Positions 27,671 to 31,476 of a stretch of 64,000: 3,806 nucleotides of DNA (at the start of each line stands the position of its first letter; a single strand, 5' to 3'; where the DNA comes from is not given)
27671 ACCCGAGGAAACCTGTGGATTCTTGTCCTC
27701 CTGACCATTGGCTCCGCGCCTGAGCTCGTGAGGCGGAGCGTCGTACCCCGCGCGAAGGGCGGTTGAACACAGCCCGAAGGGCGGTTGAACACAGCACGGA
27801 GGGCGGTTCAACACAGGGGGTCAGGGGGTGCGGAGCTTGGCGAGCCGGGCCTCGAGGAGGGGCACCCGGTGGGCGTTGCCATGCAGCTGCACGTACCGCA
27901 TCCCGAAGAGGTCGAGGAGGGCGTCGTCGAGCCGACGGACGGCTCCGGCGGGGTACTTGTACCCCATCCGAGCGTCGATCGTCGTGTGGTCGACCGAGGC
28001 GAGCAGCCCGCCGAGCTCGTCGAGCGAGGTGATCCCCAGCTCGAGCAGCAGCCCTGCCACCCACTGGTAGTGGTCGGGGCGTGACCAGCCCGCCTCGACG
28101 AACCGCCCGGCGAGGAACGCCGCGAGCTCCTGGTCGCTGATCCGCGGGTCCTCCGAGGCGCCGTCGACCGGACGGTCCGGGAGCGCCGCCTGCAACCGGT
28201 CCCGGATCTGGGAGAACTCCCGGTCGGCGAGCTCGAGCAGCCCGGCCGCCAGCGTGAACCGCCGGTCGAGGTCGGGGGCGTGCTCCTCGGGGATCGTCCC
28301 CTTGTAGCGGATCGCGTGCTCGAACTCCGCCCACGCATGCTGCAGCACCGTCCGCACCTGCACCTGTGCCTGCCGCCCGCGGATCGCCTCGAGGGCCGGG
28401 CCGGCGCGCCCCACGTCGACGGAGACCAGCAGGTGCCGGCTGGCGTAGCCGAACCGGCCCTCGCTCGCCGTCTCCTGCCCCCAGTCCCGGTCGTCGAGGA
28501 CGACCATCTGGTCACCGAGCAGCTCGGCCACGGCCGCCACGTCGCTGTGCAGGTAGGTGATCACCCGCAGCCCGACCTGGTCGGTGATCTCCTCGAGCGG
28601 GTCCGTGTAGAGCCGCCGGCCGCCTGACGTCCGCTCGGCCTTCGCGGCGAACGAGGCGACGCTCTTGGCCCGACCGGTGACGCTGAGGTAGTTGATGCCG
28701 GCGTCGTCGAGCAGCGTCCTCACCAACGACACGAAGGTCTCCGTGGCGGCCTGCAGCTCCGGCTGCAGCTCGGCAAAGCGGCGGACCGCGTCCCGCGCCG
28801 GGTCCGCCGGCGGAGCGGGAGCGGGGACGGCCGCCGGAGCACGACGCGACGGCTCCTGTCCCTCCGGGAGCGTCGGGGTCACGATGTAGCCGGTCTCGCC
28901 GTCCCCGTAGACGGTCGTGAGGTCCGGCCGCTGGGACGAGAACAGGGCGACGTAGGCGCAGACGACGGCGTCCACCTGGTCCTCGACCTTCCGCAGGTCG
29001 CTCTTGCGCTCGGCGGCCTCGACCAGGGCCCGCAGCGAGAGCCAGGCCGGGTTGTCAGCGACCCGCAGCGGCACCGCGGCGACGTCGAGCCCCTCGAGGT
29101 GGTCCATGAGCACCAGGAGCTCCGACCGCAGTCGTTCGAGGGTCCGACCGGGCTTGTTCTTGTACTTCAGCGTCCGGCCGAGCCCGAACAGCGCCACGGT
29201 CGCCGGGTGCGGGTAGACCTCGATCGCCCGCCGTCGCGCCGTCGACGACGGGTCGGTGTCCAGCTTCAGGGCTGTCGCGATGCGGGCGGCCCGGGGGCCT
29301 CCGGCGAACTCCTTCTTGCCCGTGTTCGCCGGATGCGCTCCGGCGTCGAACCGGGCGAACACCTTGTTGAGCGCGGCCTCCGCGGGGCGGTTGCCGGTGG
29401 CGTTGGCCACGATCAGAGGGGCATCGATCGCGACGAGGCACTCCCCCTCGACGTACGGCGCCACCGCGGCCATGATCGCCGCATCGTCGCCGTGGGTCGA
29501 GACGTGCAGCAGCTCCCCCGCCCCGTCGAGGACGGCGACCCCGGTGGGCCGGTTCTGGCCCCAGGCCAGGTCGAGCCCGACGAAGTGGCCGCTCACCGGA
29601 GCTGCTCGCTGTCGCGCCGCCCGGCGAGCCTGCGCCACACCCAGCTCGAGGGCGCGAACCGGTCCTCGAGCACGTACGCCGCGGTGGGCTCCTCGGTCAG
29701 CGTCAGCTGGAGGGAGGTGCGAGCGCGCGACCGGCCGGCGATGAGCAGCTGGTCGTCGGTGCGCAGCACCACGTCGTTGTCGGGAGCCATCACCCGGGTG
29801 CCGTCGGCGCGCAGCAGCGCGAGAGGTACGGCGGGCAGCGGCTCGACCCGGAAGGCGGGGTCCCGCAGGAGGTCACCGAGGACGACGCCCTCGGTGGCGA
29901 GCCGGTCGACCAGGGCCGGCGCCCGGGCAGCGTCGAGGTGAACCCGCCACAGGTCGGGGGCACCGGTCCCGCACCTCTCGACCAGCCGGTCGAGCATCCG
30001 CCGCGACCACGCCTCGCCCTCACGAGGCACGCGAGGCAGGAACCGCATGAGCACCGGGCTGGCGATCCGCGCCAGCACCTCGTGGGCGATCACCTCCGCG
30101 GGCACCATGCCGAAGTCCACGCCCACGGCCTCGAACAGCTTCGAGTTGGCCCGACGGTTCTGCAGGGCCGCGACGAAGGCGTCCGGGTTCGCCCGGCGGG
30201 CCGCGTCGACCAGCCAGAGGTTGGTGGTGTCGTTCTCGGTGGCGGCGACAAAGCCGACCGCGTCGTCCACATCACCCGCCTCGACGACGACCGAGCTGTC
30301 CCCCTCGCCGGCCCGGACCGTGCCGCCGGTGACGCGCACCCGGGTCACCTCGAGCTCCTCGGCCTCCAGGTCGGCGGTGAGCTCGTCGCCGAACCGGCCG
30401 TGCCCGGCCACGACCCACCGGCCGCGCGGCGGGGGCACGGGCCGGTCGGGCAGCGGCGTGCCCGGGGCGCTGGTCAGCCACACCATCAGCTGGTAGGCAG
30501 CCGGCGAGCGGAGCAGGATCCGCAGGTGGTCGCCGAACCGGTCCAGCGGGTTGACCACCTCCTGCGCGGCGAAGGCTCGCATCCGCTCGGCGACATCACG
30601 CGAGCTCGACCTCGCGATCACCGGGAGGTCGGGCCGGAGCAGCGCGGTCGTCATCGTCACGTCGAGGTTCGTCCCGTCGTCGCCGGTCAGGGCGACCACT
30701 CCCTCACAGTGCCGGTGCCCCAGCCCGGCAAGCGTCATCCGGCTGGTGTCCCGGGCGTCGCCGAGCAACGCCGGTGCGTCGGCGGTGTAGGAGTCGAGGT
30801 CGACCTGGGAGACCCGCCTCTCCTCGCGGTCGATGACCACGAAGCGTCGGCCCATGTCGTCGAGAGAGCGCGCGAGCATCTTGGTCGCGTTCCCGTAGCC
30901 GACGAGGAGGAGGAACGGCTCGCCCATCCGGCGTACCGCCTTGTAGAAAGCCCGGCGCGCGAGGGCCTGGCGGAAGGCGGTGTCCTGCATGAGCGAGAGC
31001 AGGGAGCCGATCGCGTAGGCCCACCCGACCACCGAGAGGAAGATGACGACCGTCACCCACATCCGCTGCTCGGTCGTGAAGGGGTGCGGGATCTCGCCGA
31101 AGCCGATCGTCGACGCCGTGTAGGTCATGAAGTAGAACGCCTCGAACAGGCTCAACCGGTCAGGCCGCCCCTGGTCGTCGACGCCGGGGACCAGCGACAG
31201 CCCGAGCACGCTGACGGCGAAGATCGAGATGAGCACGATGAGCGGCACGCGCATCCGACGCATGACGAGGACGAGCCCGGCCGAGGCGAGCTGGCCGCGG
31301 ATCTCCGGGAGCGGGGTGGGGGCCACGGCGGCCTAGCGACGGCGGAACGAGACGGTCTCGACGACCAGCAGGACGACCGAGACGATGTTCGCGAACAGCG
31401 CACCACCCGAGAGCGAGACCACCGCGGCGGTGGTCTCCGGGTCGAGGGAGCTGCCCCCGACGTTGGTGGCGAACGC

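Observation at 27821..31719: Translationally coupled operon: small membrane protein, RCK-gated K+ channel, and a DUF429(RNase H-like)-RelA/SpoT alarmone-synthetase fusion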

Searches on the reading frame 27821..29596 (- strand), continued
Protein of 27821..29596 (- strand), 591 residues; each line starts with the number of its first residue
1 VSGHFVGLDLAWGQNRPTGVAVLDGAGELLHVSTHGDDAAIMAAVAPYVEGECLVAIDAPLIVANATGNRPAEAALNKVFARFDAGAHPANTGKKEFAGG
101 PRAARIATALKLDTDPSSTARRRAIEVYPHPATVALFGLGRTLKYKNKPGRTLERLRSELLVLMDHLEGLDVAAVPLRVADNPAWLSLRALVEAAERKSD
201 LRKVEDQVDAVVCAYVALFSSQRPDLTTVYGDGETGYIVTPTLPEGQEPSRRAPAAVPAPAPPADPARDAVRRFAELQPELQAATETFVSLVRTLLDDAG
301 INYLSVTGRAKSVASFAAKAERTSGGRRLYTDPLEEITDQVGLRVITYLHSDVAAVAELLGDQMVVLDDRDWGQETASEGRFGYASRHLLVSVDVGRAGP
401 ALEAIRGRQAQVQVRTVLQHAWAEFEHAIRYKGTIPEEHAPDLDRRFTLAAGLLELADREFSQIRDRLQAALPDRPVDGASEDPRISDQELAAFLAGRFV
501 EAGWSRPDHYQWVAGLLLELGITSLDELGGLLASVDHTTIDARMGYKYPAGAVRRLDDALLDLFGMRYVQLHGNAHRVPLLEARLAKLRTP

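Call 34: search_protein_families(library=padloc, proteins=[window:27821-29596:-], max_evalue=0.01)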
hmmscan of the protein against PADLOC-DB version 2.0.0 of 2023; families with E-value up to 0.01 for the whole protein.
window:27821-29596:- (591 aa): 3 families
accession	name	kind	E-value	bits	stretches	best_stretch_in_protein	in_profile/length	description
PDLC05019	PDC-S44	-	8.6e-83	275.5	1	4-248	8-255/259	-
PDLC05020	PDC-S44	-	2.3e-18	64.6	1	47-247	57-257/277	-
PDLC04999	PDC-S33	-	6.5e-09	33.7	1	282-423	45-175/349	-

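Call 56: predict_structure(alignment_id=A1)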
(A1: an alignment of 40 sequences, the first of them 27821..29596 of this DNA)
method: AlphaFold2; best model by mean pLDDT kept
length: 591 residues; sequences in the alignment: 40
mean_pLDDT: 79.9   pTM: 0.46
mean pLDDT of the five models: 79.9, 78.3, 73.5, 72.3, 72.3
residues with pLDDT >= 90: 187; 70-90: 264; 50-70: 100; < 50: 40
segments of 3 or more residues with pLDDT < 50: 84-94, 252-260, 472-483
pLDDT, mean of each block of 10 residues (from residue 1): 87 72 97 90 92 92 63 81 45 52 88 89 92 85 63 86 94 95 95 89 90 97 93 87 76 39 68 89 93 81 87 86 76 87 88 85 88 72 78 75 85 87 73 69 73 68 62 44 65 80 61 87 86 88 74 81 92 79 86 52
secondary structure, 60 per line:
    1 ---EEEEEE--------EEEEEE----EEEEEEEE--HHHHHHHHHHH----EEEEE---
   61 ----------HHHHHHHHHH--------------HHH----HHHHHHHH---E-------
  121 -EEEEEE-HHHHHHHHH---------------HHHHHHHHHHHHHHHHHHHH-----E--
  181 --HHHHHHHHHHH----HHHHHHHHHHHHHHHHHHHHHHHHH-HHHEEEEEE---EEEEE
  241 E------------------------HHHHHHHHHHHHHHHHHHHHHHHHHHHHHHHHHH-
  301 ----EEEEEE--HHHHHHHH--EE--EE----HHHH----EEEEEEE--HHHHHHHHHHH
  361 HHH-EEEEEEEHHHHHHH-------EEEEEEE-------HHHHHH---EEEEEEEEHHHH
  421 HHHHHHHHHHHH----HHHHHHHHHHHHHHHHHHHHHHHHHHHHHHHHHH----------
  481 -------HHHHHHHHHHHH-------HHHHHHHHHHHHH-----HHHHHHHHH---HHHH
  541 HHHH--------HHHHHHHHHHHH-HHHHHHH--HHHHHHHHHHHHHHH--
elements in order: E4-9 E18-23 E28-35 H38-48 E53-57 H71-80 H102-109 E122-127 H129-137 H153-172 H183-193 H198-222 E227-232 E236-241 H266-299 E305-310 H313-320 H333-336 E341-347 H350-363 E365-371 H372-378 E386-392 H400-405 E409-416 H417-432 H437-470 H488-499 H507-519 H525-533 H537-544 H553-564 H566-572 H575-589

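Call 58: fold_search(model_id=the predicted structure, library=pdb)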
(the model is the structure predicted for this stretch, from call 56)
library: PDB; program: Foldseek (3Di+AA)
matches with E <= 10: 251; with E <= 0.001: 45
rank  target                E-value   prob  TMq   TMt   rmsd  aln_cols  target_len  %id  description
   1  5f2v_T                3.1e-08  1.00  0.23  0.60   6.8       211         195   29  Crystal structure of the small alarmone synthethase 1 from Bacillus subtilis bound to AMPCPP (released 2015-12-16)
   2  5ded_E                5.9e-08  1.00  0.23  0.60   6.8       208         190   29  Crystal structure of the small alarmone synthethase 1 from Bacillus subtilis bound to its product pppGpp (released 2015-10-28)
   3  5dec_D                6.2e-08  1.00  0.23  0.61   6.8       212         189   29  Crystal structure of the small alarmone synthetase 1 from Bacillus subtilis (released 2015-10-28)
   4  2be3_A                7.2e-08  1.00  0.26  0.65   4.8       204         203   27  Structure of a GTP Pyrophosphokinase Family Protein from Streptococcus pneumoniae (released 2005-12-06)
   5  5dec_B                8.0e-08  1.00  0.23  0.62   6.7       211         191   30  Crystal structure of the small alarmone synthetase 1 from Bacillus subtilis (released 2015-10-28)
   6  5dec_A                8.9e-08  1.00  0.23  0.63   6.7       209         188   30  Crystal structure of the small alarmone synthetase 1 from Bacillus subtilis (released 2015-10-28)
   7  5ded_A                1.6e-07  1.00  0.23  0.59   6.9       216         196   29  Crystal structure of the small alarmone synthethase 1 from Bacillus subtilis bound to its product pppGpp (released 2015-10-28)
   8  5ded_G                2.0e-07  1.00  0.26  0.68   4.6       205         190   29  Crystal structure of the small alarmone synthethase 1 from Bacillus subtilis bound to its product pppGpp (released 2015-10-28)
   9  5ded_B                2.0e-07  1.00  0.26  0.68   4.7       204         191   28  Crystal structure of the small alarmone synthethase 1 from Bacillus subtilis bound to its product pppGpp (released 2015-10-28)
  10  3l9d_B                2.4e-07  1.00  0.22  0.58   7.4       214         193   28  The Crystal Structure of smu.1046c from Streptococcus mutans UA159 (released 2011-01-12)
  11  5f2v_S                2.7e-07  1.00  0.22  0.61   7.0       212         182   27  Crystal structure of the small alarmone synthethase 1 from Bacillus subtilis bound to AMPCPP (released 2015-12-16)
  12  5ded_H                3.3e-07  1.00  0.23  0.60   7.0       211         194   29  Crystal structure of the small alarmone synthethase 1 from Bacillus subtilis bound to its product pppGpp (released 2015-10-28)
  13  5f2v_Z                3.9e-07  1.00  0.21  0.58   7.2       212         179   26  Crystal structure of the small alarmone synthethase 1 from Bacillus subtilis bound to AMPCPP (released 2015-12-16)
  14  5f2v_P                4.1e-07  1.00  0.21  0.58   7.2       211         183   27  Crystal structure of the small alarmone synthethase 1 from Bacillus subtilis bound to AMPCPP (released 2015-12-16)
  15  3l9d_A                4.5e-07  1.00  0.25  0.65   4.8       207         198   29  The Crystal Structure of smu.1046c from Streptococcus mutans UA159 (released 2011-01-12)
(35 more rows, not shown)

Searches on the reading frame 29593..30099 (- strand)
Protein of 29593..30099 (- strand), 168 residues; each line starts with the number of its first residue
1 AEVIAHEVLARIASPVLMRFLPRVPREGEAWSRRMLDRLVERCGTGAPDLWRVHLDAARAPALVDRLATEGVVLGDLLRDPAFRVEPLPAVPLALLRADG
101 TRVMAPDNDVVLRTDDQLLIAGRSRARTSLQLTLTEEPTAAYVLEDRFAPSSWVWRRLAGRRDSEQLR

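Call 37: search_protein_families(library=pfam, proteins=[window:29593-30099:-], max_evalue=0.1)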
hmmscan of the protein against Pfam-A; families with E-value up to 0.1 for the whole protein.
window:29593-30099:- (168 aa): 1 family
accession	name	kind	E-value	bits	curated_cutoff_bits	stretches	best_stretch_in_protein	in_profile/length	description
PF02080.26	TrkA_C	-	0.0087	16.4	27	1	75-125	14-61/71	TrkA-C domain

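Call 77: search_protein_families(library=pfam, proteins=[window:29593-30006:-], max_evalue=0.1)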
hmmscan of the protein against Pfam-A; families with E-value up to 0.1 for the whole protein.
window:29593-30006:- (137 aa): 1 family
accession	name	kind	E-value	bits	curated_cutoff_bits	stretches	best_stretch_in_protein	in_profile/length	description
PF02080.26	TrkA_C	-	0.0058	16.9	27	1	43-94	13-61/71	TrkA-C domain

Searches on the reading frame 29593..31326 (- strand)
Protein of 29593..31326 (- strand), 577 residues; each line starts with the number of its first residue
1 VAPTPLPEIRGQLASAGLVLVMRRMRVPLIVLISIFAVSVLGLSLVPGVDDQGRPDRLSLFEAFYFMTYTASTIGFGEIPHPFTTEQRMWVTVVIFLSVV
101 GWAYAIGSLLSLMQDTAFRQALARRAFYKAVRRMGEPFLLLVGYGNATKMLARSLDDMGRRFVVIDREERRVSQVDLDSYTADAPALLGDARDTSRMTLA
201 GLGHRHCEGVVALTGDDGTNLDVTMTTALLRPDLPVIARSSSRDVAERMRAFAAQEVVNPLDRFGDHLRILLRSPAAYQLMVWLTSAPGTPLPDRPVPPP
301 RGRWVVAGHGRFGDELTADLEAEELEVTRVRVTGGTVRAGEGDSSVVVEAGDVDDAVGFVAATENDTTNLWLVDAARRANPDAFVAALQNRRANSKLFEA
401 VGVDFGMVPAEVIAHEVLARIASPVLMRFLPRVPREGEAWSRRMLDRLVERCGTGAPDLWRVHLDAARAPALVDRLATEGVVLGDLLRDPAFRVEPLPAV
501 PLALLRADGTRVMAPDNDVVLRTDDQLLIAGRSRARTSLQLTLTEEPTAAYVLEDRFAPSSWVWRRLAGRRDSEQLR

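Call 3: search_protein_families(library=pfam, proteins=[window:29593-31326:-], max_evalue=0.01)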
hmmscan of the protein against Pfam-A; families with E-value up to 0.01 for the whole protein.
window:29593-31326:- (577 aa): 4 families
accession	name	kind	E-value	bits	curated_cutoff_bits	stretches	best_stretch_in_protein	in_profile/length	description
PF02254.24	TrkA_N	-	1.1e-29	103.6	23.8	2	140-260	2-116/116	TrkA-N domain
PF07885.22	Ion_trans_2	-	7.5e-09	35.8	22.5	1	31-114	2-78/79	Ion channel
PF00520.37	Ion_trans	-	0.00018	21.2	25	1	28-114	133-234/241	Ion transport protein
PF13478.12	XdhC_C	-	0.00071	20.5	29.7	0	139-256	1-91/125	XdhC Rossmann domain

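Call 12: find_related_loci(query=window:29593-31326:-, collection=metagenome_contigs, flank=6000)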
Query window:29593-31326:- (577 aa) in metagenome_contigs; peptide patterns used: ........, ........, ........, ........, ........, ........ (x = any residue, [..] = any of these).
92 stretches matched a pattern; 17 encode a relative of the query (tblastn E <= 1e-3); 17 distinct loci.
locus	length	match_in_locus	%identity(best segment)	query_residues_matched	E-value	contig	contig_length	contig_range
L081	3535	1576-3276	73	1-568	0e+0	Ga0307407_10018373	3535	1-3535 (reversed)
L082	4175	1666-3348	73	6-567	0e+0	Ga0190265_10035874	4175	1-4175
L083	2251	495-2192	72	1-567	0e+0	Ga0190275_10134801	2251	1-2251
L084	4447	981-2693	71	1-573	0e+0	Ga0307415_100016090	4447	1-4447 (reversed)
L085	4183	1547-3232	72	5-567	0e+0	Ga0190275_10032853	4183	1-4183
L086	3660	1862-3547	72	5-567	0e+0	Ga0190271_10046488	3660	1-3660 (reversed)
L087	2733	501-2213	70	5-577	0e+0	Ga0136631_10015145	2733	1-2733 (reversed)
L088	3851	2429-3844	74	1-472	0e+0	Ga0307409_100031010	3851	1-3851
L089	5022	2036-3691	64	8-570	0e+0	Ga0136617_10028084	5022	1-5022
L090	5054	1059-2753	59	3-569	0e+0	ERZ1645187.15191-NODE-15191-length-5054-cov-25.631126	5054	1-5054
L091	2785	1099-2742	56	15-573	0e+0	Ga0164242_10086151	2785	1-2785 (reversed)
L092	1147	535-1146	93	1-204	7e-131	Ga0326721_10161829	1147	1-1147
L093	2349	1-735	62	332-577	2e-86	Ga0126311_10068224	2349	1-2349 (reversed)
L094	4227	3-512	62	398-568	1e-57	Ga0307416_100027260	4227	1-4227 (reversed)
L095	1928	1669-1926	76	327-412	9e-36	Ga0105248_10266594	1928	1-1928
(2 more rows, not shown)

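Call 17: search_solved_structures(query=window:29593-31326:-, max_evalue=0.001, show_alignments=1)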
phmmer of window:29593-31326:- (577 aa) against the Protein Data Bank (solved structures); distinct sequences matched with E-value up to 0.001: 4.
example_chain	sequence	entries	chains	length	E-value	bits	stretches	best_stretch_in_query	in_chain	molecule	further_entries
4gx5_A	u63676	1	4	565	1.8e-08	36.3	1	136-269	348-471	TrkA domain protein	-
4gx0_A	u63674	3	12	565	2.1e-08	36.1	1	136-269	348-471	TrkA domain protein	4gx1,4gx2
4gvl_A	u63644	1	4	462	1.8e-07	33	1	136-271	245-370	TrkA domain protein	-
5a6e_B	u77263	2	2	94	0.00034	22.2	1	38-100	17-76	PORE DOMAIN OF POTASSIUM CHANNEL SUBFAMILY T MEMBER 1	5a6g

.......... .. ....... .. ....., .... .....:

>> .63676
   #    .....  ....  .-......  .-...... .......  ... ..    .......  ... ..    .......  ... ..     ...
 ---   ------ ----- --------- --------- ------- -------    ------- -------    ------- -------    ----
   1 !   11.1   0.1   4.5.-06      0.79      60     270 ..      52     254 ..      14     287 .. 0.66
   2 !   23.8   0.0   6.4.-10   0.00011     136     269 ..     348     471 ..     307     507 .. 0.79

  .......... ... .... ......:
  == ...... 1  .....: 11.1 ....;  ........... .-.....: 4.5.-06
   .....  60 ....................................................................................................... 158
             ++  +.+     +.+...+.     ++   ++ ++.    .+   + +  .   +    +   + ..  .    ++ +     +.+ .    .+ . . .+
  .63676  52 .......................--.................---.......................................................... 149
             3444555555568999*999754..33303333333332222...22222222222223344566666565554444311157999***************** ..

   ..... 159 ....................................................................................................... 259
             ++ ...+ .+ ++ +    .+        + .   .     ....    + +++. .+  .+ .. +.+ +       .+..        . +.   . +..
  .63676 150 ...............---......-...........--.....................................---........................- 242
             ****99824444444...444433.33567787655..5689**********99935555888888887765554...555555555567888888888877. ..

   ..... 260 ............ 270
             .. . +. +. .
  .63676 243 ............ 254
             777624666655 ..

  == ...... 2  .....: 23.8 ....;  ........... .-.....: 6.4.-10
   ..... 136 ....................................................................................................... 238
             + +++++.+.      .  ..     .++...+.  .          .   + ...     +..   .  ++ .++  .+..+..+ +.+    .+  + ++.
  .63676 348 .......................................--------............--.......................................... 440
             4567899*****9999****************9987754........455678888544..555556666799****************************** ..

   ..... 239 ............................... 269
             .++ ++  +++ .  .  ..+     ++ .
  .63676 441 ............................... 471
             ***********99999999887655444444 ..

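Call 22: search_protein_families(library=ncbifam, proteins=[window:29593-31326:-], max_evalue=0.001)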
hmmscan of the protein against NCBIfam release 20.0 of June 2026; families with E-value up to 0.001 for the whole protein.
window:29593-31326:- (577 aa): 12 families
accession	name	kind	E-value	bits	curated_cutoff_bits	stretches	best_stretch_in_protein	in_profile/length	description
NF007828.0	PRK10537.1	equivalog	2e-18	66.5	425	1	31-250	153-356/403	voltage-gated potassium channel protein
NF007034.0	PRK09496.2-1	subfamily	1.7e-13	50.3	344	2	140-245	4-102/445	Trk system potassium transporter TrkA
NF007039.0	PRK09496.3-2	equivalog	3.2e-13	49.3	293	2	140-279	4-142/446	Trk system potassium transporter TrkA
NF007043.0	PRK09496.3-6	equivalog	8e-13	48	384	2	331-422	273-363/445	Trk system potassium transporter TrkA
NF007041.0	PRK09496.3-4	equivalog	2.3e-10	39.8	386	1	332-421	270-358/450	Trk system potassium transporter TrkA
NF007031.0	PRK09496.1-2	equivalog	1.4e-07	31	289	0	335-421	281-366/458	Trk system potassium transporter TrkA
NF007032.0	PRK09496.1-4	equivalog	3.1e-05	23.1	309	0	140-281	4-145/457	Trk system potassium transporter TrkA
NF007950.1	PRK10669.1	equivalog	6.5e-05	22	700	1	140-258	421-533/547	YbaL family putative K(+) efflux transporter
NF040645.1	K_channel_Meth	equivalog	0.00018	21.4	300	1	28-100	125-196/203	hyperpolarization-activated voltage-gated potassium channel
NF007033.0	PRK09496.1-5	equivalog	0.00035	19.7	338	0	126-226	215-311/449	Trk system potassium transporter TrkA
NF007042.0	PRK09496.3-5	equivalog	0.00041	19.1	467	0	140-247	4-106/466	Trk system potassium transporter TrkA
NF007036.0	PRK09496.2-3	subfamily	0.00047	19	407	0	339-418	281-359/448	Trk system potassium transporter TrkA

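Call 34: search_protein_families(library=padloc, proteins=[window:29593-31326:-], max_evalue=0.01)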
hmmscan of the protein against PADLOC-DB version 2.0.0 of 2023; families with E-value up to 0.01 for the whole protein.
window:29593-31326:- (577 aa): 0 families
